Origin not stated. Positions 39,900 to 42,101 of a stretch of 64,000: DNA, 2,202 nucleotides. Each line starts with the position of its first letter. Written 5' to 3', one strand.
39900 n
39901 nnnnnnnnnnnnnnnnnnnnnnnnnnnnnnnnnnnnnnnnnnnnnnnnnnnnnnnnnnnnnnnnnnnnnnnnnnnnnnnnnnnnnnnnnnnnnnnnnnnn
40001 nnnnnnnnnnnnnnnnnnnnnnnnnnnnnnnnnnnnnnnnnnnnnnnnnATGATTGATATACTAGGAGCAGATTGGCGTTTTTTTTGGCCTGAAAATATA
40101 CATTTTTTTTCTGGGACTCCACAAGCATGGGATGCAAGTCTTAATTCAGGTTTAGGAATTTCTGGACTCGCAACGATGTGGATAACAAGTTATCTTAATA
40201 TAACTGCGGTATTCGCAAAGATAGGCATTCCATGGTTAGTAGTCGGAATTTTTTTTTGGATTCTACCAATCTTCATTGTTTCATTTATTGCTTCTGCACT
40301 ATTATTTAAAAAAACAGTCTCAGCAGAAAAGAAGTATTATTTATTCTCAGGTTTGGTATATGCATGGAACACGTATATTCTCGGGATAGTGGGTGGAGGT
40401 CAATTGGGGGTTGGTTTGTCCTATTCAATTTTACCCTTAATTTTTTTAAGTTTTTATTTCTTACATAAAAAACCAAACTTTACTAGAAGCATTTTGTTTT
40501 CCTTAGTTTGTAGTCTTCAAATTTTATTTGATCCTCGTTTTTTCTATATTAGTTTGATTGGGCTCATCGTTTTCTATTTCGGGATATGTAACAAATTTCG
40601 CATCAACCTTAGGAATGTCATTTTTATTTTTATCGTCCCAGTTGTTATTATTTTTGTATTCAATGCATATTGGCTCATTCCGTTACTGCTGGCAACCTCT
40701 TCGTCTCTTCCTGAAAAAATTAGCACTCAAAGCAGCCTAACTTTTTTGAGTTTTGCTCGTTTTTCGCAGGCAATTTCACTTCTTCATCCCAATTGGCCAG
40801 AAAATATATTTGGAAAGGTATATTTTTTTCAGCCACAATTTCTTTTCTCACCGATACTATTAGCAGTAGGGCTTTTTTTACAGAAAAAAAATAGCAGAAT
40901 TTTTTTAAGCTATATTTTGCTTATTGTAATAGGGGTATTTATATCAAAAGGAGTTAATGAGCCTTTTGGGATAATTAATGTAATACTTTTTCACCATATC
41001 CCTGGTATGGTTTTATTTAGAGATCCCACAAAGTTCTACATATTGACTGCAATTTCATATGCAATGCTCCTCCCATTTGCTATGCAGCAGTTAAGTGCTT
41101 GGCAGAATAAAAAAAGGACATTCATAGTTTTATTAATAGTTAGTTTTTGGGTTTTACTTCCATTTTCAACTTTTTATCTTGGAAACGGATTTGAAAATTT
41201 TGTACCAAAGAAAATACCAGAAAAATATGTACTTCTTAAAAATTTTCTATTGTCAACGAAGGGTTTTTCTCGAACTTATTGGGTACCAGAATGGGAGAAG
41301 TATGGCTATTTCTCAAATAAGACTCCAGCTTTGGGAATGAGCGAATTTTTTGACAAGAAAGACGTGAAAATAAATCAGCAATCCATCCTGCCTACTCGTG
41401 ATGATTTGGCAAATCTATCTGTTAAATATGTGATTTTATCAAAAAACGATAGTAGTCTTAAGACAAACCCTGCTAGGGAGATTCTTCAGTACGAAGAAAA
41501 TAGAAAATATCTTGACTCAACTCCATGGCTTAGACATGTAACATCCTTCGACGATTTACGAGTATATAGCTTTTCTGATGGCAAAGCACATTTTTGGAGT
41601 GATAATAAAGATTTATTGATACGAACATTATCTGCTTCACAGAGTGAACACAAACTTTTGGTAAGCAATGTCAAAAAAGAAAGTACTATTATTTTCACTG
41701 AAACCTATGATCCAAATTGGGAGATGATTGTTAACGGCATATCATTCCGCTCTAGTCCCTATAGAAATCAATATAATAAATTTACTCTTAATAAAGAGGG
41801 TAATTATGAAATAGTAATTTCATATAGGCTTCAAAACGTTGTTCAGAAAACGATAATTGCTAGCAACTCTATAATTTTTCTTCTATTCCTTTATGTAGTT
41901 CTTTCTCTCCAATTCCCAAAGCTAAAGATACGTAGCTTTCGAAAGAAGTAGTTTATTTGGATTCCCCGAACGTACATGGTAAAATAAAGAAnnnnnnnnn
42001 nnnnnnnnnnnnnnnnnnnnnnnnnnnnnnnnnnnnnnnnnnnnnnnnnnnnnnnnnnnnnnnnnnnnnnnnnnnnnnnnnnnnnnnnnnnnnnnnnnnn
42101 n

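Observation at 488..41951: Second paralog family: four YfhO-like membrane proteins sharing a C-terminal beta-domain motif, three with an extra C-terminal TM anchor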

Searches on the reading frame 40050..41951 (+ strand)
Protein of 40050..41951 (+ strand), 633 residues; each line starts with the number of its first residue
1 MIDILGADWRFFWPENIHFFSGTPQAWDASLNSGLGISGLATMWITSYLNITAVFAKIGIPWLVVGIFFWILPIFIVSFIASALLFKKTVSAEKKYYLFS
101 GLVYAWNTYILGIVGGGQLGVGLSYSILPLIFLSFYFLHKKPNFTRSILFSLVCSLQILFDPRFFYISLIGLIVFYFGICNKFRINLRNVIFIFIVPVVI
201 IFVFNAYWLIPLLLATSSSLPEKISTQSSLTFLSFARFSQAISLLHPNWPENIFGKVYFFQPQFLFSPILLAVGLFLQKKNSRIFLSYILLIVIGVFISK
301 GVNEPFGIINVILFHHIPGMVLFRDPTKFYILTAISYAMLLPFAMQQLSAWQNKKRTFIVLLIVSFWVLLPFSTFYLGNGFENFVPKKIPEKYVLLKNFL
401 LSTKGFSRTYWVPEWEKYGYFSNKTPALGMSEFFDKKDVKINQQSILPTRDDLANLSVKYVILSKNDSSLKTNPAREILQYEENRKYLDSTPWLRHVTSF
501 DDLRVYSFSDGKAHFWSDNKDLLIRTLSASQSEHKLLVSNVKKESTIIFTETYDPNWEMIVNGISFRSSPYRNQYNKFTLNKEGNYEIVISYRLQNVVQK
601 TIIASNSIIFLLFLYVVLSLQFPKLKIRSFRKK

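Call 4: search_protein_families(library=pfam, proteins=[window:40050-41951:+], max_evalue=0.1)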
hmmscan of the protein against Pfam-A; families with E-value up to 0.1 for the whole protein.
window:40050-41951:+ (633 aa): 0 families

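Call 5: search_protein_families(library=ncbifam, proteins=[window:40050-41951:+], max_evalue=0.1)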
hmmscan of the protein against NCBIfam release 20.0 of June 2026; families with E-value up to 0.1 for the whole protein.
window:40050-41951:+ (633 aa): 1 family
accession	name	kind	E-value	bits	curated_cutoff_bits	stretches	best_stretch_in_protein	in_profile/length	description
NF053599.1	transp_MmpA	equivalog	6.8e-09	34.9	210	1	270-364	261-353/543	MmpA family trehalose lipid delivery protein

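Call 16: find_homologous_proteins(query=window:40050-41951:+)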
Query window:40050-41951:+ (633 aa): 438 proteins with E <= 0.001 among 8000 candidates; the best 120 are listed.
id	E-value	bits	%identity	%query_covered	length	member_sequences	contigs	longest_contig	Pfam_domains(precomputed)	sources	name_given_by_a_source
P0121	0.0e+0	1357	97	99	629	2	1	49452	-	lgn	-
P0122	5.2e-191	655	49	98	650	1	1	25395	-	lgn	-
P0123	2.7e-185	636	47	99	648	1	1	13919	-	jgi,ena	-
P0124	3.2e-183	629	46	97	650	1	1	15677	-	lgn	-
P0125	1.3e-180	620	47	98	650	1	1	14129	-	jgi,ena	jgi:hypothetical protein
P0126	2.5e-160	553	42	96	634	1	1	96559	-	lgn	-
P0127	2.6e-141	491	40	97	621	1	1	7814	-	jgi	jgi:hypothetical protein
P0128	1.2e-140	488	41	94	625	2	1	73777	-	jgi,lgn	-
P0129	1.8e-140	488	40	97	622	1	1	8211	-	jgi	jgi:hypothetical protein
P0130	1.8e-140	488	41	95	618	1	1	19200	-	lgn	-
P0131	9.0e-140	486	40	95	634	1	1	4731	-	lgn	-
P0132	1.3e-139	485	41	96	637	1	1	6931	-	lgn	-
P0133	2.0e-138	481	40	99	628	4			-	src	-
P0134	7.4e-138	479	41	95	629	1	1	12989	-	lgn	-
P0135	1.4e-137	478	40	98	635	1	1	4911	-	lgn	-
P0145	9.4e-131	456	39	99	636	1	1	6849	PF11847.14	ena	-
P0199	7.7e-113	397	35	99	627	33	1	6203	PF11847.14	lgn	-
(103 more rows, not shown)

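Call 37: predict_structure(alignment_id=A2)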
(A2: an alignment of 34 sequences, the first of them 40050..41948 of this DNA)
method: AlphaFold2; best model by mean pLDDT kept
length: 633 residues; sequences in the alignment: 34
mean_pLDDT: 83.1   pTM: 0.84
mean pLDDT of the five models: 83.1, 82.7, 80.1, 80.0, 79.1
residues with pLDDT >= 90: 284; 70-90: 242; 50-70: 77; < 50: 30
segments of 3 or more residues with pLDDT < 50: 250-260, 623-633
pLDDT, mean of each block of 10 residues (from residue 1): 69 86 88 86 88 90 90 95 92 80 85 82 95 95 94 95 93 91 81 95 93 77 69 56 51 44 69 75 84 84 77 86 80 91 84 70 74 57 72 94 92 86 89 66 69 93 75 73 92 95 94 92 92 95 93 94 93 92 93 94 93 90 49 46
secondary structure, 60 per line:
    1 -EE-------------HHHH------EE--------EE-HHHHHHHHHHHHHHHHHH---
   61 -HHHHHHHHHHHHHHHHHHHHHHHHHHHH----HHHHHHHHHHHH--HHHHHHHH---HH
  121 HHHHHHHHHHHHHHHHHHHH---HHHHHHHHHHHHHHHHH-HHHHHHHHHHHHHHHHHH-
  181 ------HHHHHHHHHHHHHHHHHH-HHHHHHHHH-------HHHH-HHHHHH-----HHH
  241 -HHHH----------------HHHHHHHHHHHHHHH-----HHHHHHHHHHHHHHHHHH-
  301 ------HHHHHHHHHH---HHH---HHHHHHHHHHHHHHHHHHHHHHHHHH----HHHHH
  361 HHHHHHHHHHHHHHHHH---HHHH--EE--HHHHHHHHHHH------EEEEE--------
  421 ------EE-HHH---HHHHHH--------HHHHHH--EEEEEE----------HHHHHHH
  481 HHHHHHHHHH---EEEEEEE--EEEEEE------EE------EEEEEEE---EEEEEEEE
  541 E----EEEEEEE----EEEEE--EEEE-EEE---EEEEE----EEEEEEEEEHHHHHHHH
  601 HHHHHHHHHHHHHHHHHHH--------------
elements in order: H17-20 H40-57 H62-89 H94-105 H108-115 H119-140 H144-160 H162-179 H187-204 H206-214 H222-225 H227-232 H242-245 H262-276 H282-299 H307-316 H326-351 H356-377 H381-384 H391-401 E408-412 H436-441 H450-455 E458-463 H474-490 E494-500 E503-508 E523-529 E533-541 E546-552 E557-561 E564-567 E569-571 E575-579 E584-592 H593-619

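Call 41: fold_search(model_id=the predicted structure, library=pdb)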
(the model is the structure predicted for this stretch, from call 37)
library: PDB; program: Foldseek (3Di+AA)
matches with E <= 10: 432; with E <= 0.001: 3
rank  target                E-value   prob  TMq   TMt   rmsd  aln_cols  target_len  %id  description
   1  6w98_A                1.0e-07  1.00  0.51  0.27  19.6       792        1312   11  Single-Particle Cryo-EM Structure of Arabinofuranosyltransferase AftD from Mycobacteria (released 2020-05-13)
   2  6wby                  1.2e-07  1.00  0.48  0.26  19.3       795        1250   10  Single-Particle Cryo-EM Structure of Arabinofuranosyltransferase AftD from Mycobacteria, Mutant R1389S Class 2 (released 2020-05-13)
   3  6wbx                  1.8e-05  1.00  0.42  0.23  21.7       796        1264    9  Single-Particle Cryo-EM Structure of Arabinofuranosyltransferase AftD from Mycobacteria, Mutant R1389S Class 1 (released 2020-05-13)
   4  7oci_F                1.9e-03  1.00  0.43  0.42  12.3       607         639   13  Cryo-EM structure of yeast Ost6p containing oligosaccharyltransferase complex (released 2022-02-16)
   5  6ftg_5                2.5e-03  1.00  0.41  0.40  14.6       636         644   11  Subtomogram average of OST-containing ribosome-translocon complexes from canine rough microsomal membranes (released 2018-03-21)
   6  9n9j_I                2.9e-03  1.00  0.42  0.38  11.2       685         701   12  Structure of a GRP94 folding intermediate engaged with a CCDC134- and FKBP11-bound secretory translocon (released 2025-11-19)
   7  6ezn_F                5.9e-03  1.00  0.43  0.42  13.0       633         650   12  Cryo-EM structure of the yeast oligosaccharyltransferase (OST) complex (released 2018-01-17)
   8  6gxc_A                6.1e-03  0.99  0.34  0.31  22.2       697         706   11  Bacterial oligosaccharyltransferase PglB in complex with an inhibitory peptide and a reactive lipid-linked oligosaccha (released 2018-11-14)
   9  8b6l_I                8.0e-03  1.00  0.44  0.41  11.9       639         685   12  Subtomogram average of the human Sec61-TRAP-OSTA-translocon (released 2022-12-07)
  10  8agb_A                1.7e-02  1.00  0.43  0.42  12.2       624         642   12  Structure of yeast oligosaccharylransferase complex with lipid-linked oligosaccharide bound (released 2022-12-07)
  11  5ezm                  1.7e-02  1.00  0.38  0.44  10.7       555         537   12  Crystal Structure of ArnT from Cupriavidus metallidurans in the apo state (released 2016-02-17)
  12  5ogl_A                1.7e-02  0.99  0.40  0.37  20.8       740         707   11  Structure of bacterial oligosaccharyltransferase PglB in complex with an acceptor peptide and an lipid-linked oligosac (released 2017-10-25)
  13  3rce_A                2.1e-02  0.98  0.40  0.37  21.5       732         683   12  Bacterial oligosaccharyltransferase PglB (released 2011-06-15)
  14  5f15                  2.9e-02  0.99  0.39  0.45  10.0       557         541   12  Crystal Structure of ArnT from Cupriavidus metallidurans bound to Undecaprenyl phosphate (released 2016-02-17)
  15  7bvc_A                5.0e-02  0.60  0.27  0.18  23.7       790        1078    9  Cryo-EM structure of Mycobacterium smegmatis arabinosyltransferase EmbA-EmbB-AcpM2 in complex with ethambutol (released 2020-04-29)
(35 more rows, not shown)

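Call 56: search_solved_structures(query=A2, max_evalue=1, show_alignments=1)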
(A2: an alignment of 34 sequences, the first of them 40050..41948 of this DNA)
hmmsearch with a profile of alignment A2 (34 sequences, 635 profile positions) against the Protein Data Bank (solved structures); distinct sequences matched with E-value up to 1: 2.
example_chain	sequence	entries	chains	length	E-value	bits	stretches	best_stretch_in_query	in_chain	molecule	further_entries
8fjf_A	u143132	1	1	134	0.71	11.7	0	423-516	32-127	H10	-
1b9b_A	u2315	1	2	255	0.74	11.6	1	460-496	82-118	PROTEIN (TRIOSEPHOSPHATE ISOMERASE)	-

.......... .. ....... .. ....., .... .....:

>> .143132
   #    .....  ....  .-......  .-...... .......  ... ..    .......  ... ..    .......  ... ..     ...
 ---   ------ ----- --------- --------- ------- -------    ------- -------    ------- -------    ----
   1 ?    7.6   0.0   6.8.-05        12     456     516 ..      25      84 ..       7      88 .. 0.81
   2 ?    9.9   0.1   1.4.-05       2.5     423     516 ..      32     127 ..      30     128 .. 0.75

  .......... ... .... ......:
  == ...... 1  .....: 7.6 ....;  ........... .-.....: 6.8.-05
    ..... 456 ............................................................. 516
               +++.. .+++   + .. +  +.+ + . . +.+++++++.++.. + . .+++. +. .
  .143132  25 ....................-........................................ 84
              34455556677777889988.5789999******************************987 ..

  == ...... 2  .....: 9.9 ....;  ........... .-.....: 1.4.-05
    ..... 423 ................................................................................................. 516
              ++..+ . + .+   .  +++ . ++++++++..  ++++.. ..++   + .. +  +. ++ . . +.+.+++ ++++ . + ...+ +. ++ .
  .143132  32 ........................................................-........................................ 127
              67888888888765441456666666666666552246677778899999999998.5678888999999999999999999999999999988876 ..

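Call 83: search_protein_families(library=ncbifam, alignment_id=A2, max_evalue=0.001)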
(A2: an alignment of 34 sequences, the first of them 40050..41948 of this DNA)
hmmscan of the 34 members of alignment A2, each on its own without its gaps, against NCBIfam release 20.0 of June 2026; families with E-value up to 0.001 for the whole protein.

A. member 1, window:40050-41948:+ (633 aa): 1 family
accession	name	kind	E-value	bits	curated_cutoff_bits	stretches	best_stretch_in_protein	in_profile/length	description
NF053599.1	transp_MmpA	equivalog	6.8e-09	34.9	210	1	270-364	261-353/543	MmpA family trehalose lipid delivery protein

B. families by the number of members that match (of 34 scanned): 1 family
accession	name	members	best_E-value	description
NF053599.1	transp_MmpA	31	2e-11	MmpA family trehalose lipid delivery protein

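Call 84: search_protein_families(library=pfam, alignment_id=A2, max_evalue=0.001)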
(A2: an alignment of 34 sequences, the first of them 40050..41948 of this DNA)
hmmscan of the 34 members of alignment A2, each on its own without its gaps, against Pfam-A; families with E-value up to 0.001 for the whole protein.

A. member 1, window:40050-41948:+ (633 aa): 0 families

B. families by the number of members that match (of 34 scanned): 2 families
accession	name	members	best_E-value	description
PF11847.13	GT-C_AftD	2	1.4e-08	Alpha-(1->3)-arabinofuranosyltransferase, N-terminal GT-C domain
PF09586.16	YfhO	1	1.8e-06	Bacterial membrane protein YfhO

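Call 88: find_related_loci(query=A2, collection=genome_contigs, flank=10000)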
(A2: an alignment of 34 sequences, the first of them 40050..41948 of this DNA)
Query A2 (633 aa) in genome_contigs; peptide patterns used: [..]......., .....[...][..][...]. (x = any residue, [..] = any of these).
262 stretches matched a pattern; 196 encode a relative of the query (tblastn E <= 1e-3); the best 80 are kept; 80 distinct loci.
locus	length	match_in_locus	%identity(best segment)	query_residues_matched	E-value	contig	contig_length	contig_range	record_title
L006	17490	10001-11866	38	4-609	3e-131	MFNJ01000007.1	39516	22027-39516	MAG: Candidatus Levybacteria bacterium RIFCSPHIGHO2_01_FULL_36_15 rifcsphigho2_01_scaffold_1558, whole genome shotgun se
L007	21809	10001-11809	41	4-605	1e-129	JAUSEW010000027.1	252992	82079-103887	MAG: Candidatus Levyibacteriota bacterium isolate E14_maxbin.252 E14_k141_1713433, whole genome shotgun sequence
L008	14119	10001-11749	39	4-588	7e-128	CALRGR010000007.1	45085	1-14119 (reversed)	MAG: Candidatus Levybacteria bacterium GW2011_GWA1_37_16 isolate Baikal-1250m-152 genome assembly, contig: Baikal-1250m-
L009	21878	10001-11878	38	2-612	1e-127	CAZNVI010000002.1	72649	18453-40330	MAG TPA_asm: uncultured Gammaproteobacteria bacterium isolate SRP192515_co1_25 genome assembly, contig: NODE_217_length_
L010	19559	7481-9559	35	7-621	3e-124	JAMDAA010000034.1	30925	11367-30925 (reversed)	MAG: Patescibacteria group bacterium isolate FK_Sedi_B_Bin.274 NODE_4432_length_30925_cov_17.7924, whole genome shotgun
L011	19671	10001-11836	37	4-617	4e-127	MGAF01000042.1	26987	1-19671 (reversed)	MAG: Candidatus Roizmanbacteria bacterium RIFCSPLOWO2_01_FULL_35_13 rifcsplowo2_01_scaffold_5051, whole genome shotgun s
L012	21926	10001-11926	36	1-622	4e-120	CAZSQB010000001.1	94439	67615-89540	MAG TPA_asm: uncultured Gammaproteobacteria bacterium isolate SRP269290_co3_983 genome assembly, contig: NODE_149_length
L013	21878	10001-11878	37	1-612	6e-120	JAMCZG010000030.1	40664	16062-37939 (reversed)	MAG: Patescibacteria group bacterium isolate FK_Sedi_B_Bin.314 NODE_2647_length_40664_cov_4.5851, whole genome shotgun s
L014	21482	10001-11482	41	4-497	2e-116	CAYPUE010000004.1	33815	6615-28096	MAG TPA_asm: uncultured Gammaproteobacteria bacterium isolate SRP269290_co2_354 genome assembly, contig: NODE_1102_lengt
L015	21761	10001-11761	37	2-585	2e-110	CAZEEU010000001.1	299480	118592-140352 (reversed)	MAG TPA_asm: uncultured Gammaproteobacteria bacterium isolate SRP286056_co1_676 genome assembly, contig: NODE_11_length_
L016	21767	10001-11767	36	2-599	2e-108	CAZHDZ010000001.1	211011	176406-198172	MAG TPA_asm: uncultured Gammaproteobacteria bacterium isolate SRP286056_co1_222 genome assembly, contig: NODE_27_length_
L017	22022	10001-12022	34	7-620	2e-106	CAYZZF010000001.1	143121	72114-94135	MAG TPA_asm: uncultured Gammaproteobacteria bacterium isolate SRP093762_co1_95 genome assembly, contig: NODE_60_length_1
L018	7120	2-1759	36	26-599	3e-103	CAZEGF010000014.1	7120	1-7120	MAG TPA_asm: uncultured Gammaproteobacteria bacterium isolate SRP135725_co2_582 genome assembly, contig: k141_219715, wh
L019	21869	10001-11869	36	1-605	3e-102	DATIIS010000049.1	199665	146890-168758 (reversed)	MAG TPA_asm: Candidatus Saccharimonadales bacterium isolate SMAG_U15671 k141_115077, whole genome shotgun sequence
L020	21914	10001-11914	35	4-605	2e-102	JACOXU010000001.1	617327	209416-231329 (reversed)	MAG: Candidatus Levyibacteriota bacterium isolate NC_groundwater_161_Ag_S-0.1um_37_19 S4_GD2017_2_S1_scaffold_10, whole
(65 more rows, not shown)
